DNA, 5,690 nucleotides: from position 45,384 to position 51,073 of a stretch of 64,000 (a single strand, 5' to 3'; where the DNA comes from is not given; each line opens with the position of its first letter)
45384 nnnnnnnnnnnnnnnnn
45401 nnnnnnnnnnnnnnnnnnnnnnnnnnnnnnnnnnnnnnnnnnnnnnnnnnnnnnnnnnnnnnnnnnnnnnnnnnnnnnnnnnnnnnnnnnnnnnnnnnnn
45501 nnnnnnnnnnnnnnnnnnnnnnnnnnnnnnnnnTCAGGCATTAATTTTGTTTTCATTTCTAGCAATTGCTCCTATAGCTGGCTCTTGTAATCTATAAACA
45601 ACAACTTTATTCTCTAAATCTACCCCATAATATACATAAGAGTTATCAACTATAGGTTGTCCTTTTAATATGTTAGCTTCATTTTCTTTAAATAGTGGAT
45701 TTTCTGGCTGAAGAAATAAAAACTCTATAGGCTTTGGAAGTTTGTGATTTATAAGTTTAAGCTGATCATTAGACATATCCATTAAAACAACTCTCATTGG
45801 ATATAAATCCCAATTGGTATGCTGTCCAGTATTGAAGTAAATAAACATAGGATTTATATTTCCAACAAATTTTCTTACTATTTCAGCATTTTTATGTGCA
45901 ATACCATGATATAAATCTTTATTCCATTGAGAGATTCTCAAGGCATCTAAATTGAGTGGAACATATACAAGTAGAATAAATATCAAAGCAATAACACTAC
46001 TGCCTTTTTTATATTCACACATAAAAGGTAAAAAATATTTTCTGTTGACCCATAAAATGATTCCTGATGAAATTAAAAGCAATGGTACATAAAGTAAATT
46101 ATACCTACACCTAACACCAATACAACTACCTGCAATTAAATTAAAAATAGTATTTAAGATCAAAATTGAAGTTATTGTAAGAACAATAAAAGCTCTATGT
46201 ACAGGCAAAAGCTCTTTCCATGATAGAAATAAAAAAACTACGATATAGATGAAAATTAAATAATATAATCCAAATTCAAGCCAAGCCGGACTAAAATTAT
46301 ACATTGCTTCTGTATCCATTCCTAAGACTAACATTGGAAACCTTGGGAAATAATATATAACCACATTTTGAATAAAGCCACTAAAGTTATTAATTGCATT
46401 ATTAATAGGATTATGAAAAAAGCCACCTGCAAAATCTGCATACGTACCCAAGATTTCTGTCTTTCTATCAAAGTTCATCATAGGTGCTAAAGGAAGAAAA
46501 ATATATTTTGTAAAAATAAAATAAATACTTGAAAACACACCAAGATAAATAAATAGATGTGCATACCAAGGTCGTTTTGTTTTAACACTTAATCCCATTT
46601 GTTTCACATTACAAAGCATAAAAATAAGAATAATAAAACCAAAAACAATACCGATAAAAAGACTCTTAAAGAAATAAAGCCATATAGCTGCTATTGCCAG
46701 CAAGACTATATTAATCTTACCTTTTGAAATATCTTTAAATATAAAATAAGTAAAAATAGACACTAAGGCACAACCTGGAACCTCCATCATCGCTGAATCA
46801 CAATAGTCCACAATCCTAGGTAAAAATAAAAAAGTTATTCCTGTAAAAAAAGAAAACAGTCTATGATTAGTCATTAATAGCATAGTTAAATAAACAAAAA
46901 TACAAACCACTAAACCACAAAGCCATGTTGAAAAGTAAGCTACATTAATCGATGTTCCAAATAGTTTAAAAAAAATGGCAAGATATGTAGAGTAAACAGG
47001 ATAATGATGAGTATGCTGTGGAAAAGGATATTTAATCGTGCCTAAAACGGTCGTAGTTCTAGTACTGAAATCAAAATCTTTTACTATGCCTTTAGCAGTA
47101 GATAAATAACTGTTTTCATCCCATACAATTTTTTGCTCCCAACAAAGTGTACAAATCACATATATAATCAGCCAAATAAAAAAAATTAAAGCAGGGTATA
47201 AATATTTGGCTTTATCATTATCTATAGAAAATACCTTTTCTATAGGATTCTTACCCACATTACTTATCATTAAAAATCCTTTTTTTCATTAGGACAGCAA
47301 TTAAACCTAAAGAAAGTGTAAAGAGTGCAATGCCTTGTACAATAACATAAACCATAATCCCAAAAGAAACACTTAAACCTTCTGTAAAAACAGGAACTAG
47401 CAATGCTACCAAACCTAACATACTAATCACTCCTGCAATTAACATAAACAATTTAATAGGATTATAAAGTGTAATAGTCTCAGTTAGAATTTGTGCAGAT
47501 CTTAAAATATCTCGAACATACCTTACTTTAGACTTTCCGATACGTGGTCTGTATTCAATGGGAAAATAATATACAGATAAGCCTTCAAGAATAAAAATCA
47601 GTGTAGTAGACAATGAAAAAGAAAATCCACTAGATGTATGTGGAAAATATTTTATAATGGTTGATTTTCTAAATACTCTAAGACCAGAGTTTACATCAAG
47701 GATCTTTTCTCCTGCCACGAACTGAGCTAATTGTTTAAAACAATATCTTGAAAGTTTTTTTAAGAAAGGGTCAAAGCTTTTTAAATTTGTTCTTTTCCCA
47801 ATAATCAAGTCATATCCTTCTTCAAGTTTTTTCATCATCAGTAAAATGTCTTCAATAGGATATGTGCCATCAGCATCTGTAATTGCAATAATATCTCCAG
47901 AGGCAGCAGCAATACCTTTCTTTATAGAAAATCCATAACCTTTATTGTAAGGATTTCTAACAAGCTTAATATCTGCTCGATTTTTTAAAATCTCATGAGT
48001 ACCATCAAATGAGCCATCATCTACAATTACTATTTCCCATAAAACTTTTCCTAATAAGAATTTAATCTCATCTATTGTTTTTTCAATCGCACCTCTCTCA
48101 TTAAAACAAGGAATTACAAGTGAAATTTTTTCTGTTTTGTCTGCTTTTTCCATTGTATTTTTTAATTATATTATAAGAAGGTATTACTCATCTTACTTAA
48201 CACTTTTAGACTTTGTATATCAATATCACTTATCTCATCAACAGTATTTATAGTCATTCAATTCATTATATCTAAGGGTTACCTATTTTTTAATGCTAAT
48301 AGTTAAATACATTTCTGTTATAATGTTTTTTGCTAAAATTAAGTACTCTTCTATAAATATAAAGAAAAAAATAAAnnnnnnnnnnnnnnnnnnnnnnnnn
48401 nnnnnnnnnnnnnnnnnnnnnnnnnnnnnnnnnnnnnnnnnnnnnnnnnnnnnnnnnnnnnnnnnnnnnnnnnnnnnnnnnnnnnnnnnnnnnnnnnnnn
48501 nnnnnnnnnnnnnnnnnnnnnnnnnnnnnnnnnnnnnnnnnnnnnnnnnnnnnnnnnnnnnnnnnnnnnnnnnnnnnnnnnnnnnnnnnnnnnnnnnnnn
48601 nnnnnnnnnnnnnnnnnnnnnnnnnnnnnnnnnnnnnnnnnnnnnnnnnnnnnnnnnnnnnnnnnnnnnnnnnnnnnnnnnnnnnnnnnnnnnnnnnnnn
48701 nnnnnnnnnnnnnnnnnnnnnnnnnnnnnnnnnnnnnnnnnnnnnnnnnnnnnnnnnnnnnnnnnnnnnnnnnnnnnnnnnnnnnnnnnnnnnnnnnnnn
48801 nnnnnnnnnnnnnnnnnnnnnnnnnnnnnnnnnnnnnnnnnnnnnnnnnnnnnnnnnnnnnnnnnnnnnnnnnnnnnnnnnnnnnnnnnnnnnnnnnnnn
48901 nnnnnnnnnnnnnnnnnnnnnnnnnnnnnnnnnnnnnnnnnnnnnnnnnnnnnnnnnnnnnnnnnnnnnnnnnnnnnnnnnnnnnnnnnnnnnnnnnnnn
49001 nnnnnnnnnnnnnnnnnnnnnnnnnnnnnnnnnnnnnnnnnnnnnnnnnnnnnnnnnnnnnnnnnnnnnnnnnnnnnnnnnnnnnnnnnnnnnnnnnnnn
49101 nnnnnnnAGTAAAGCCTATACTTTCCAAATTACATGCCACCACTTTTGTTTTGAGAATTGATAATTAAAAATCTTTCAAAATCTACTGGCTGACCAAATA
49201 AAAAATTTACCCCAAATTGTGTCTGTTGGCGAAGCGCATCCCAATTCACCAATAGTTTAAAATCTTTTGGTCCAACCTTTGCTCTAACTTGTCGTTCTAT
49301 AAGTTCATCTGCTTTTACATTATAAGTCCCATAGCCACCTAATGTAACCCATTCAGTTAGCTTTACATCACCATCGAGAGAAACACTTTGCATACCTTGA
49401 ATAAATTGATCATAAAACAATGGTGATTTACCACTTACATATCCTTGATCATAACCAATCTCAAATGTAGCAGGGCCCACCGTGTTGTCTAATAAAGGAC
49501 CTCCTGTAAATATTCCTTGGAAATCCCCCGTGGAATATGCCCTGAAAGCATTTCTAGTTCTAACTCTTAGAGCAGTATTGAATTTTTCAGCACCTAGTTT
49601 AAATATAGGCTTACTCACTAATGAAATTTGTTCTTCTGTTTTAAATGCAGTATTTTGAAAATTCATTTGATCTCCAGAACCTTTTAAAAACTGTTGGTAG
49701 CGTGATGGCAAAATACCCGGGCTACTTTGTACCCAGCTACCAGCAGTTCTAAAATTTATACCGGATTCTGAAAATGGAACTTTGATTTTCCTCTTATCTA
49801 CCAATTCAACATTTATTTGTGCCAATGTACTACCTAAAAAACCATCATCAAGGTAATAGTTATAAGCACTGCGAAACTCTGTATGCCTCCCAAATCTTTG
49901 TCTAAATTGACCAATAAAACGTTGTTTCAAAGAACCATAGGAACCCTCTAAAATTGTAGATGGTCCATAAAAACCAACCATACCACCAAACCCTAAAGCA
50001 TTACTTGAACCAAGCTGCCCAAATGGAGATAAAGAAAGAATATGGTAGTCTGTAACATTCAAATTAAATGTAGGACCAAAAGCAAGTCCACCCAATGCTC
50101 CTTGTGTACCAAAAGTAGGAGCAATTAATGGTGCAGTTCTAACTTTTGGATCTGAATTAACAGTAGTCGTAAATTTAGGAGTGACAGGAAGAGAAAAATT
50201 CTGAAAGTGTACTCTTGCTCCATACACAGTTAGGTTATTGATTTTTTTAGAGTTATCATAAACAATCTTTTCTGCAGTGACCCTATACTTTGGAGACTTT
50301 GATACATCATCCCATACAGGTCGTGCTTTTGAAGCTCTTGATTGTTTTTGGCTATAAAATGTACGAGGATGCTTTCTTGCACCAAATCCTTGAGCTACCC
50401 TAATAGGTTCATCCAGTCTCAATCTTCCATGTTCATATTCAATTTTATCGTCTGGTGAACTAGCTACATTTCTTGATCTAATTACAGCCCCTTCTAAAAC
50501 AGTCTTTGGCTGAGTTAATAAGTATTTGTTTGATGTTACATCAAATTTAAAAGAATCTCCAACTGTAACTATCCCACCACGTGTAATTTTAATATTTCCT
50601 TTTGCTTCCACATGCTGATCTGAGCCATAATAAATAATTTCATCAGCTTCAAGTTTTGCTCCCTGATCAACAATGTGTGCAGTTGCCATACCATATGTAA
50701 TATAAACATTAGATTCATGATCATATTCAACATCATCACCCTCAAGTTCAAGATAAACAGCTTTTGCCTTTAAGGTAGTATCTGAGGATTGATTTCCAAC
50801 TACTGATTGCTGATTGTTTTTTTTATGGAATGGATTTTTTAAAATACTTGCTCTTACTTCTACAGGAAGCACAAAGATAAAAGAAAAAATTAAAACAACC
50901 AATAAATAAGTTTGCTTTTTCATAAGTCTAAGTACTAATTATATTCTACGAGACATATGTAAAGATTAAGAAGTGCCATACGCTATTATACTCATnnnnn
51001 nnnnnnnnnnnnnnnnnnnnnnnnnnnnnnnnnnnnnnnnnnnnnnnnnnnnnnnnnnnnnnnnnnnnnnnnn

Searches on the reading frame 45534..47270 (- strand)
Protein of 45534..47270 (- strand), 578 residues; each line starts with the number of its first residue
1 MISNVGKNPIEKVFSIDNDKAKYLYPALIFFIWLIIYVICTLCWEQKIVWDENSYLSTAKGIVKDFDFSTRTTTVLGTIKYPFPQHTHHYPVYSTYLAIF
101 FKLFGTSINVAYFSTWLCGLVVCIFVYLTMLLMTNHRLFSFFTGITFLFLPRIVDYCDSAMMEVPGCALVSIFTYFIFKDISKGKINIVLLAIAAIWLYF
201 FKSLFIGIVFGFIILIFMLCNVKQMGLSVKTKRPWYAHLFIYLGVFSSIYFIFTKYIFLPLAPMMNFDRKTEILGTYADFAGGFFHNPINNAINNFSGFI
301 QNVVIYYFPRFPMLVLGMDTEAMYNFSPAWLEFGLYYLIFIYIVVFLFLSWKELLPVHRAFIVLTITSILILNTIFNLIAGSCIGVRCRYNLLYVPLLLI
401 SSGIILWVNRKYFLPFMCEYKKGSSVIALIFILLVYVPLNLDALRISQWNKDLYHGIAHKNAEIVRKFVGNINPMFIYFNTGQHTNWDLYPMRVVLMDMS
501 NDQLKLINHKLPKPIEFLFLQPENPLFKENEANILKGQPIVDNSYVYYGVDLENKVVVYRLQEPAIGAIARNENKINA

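Call 21: search_protein_families(library=pfam, proteins=[window:45534-47270:-], max_evalue=0.001)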
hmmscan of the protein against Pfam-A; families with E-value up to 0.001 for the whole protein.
window:45534-47270:- (578 aa): 1 family
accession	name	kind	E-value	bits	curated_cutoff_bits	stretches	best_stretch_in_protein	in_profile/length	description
PF13231.12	PMT_2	-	1.3e-06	29.2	26.1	1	89-247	2-155/160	Dolichyl-phosphate-mannose-protein mannosyltransferase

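Call 79: search_protein_families(library=ncbifam, proteins=[window:45534-47270:-], max_evalue=0.00001)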
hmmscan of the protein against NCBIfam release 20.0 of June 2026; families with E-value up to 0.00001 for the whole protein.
window:45534-47270:- (578 aa): 0 families

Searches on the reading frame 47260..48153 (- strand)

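Call 21: search_protein_families(library=pfam, proteins=[window:47260-48153:-], max_evalue=0.001)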
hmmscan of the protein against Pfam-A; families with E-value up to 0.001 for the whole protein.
window:47260-48153:- (297 aa): 1 family
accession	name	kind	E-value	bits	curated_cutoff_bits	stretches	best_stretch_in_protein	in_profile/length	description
PF00535.33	Glycos_transf_2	-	1.2e-29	103.8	23.3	1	11-170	1-168/168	Glycosyl transferase family 2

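Call 79: search_protein_families(library=ncbifam, proteins=[window:47260-48153:-], max_evalue=0.00001)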
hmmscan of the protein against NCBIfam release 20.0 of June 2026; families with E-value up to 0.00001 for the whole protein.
window:47260-48153:- (297 aa): 15 families
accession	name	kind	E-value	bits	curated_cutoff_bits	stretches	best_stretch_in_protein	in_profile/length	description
NF041391.1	DPhHxTase_Halo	equivalog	7.8e-26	90.4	375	1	16-211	3-193/213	dolichyl-phosphate hexose transferase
TIGR04182.1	glyco_TIGR04182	equivalog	8.2e-24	84.5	325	1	10-279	2-274/293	S-layer glycoprotein N-glycosyltransferase AglJ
NF007986.1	PRK10714.1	equivalog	3.4e-20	72.3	529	1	5-253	3-252/316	undecaprenyl-phosphate 4-deoxy-4-formamido-L-arabinose transferase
NF058614.1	PPMAGASynPpgS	equivalog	4.3e-20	72.1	370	1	11-177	3-172/226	polyprenyl-phospho-N-acetylgalactosaminyl synthase PpgS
NF047588.1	GlcsyltransPgfSStrep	equivalog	4.8e-16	58.9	500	1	9-166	2-164/308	glycosyltransferase PgfS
TIGR03937.1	PgaC_IcaA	equivalog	8.8e-14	51.3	422.3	1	3-112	40-152/407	poly-beta-1,6-N-acetyl-D-glucosamine synthase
TIGR04283.1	glyco_like_mftF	equivalog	2.1e-11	43.8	182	1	10-99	1-86/221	TIGR04283 family arsenosugar biosynthesis glycosyltransferase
NF010496.0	PRK13915.1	equivalog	2.5e-11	43.2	262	1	3-96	26-127/307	glucosyl-3-phosphoglycerate synthase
NF047683.1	TeichurnBiosyTuaG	equivalog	1.2e-09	38.2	400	1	6-101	4-102/252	teichuronic acid biosynthesis protein TuaG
TIGR03965.1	mycofact_glyco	equivalog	1.2e-09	37.6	280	1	4-95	70-164/467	mycofactocin biosynthesis glycosyltransferase MftF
NF041875.1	EPS_EpsD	equivalog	1.3e-09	37.9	370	1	10-99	1-93/325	exopolysaccharide biosynthesis glycosyltransferase EpsD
NF007482.0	PRK10073.1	equivalog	1.4e-09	37.4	423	1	5-97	3-97/334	glycosyltransferase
NF050050.1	ProtGlycPglI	equivalog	1.3e-07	31.3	500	1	9-120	3-118/306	GalNAc(5)-diNAcBac-PP-undecaprenol beta-1,3-glucosyltransferase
NF053739.1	GlytfEpsEBac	equivalog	1.4e-07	30.8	450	1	9-96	2-93/265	glycosyltransferase EpsE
NF038302.1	EPS_HpsE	equivalog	3.8e-07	29.4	300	1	10-100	3-100/307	hormogonium polysaccharide biosynthesis glycosyltransferase HpsE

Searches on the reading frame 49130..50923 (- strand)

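Call 22: search_protein_families(library=pfam, proteins=[window:49130-50923:-], max_evalue=0.001)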
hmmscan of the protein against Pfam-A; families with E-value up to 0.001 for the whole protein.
window:49130-50923:- (597 aa): 0 families

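Call 60: search_protein_families(library=pfam, proteins=[window:49130-50923:-], max_evalue=10)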
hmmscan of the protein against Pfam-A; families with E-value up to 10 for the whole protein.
window:49130-50923:- (597 aa): 1 family
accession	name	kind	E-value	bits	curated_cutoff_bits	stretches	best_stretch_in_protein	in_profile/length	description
PF03968.19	LptD_N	-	0.0045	17.6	20.4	2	48-131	28-111/113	LptA/(LptD N-terminal domain) LPS transport protein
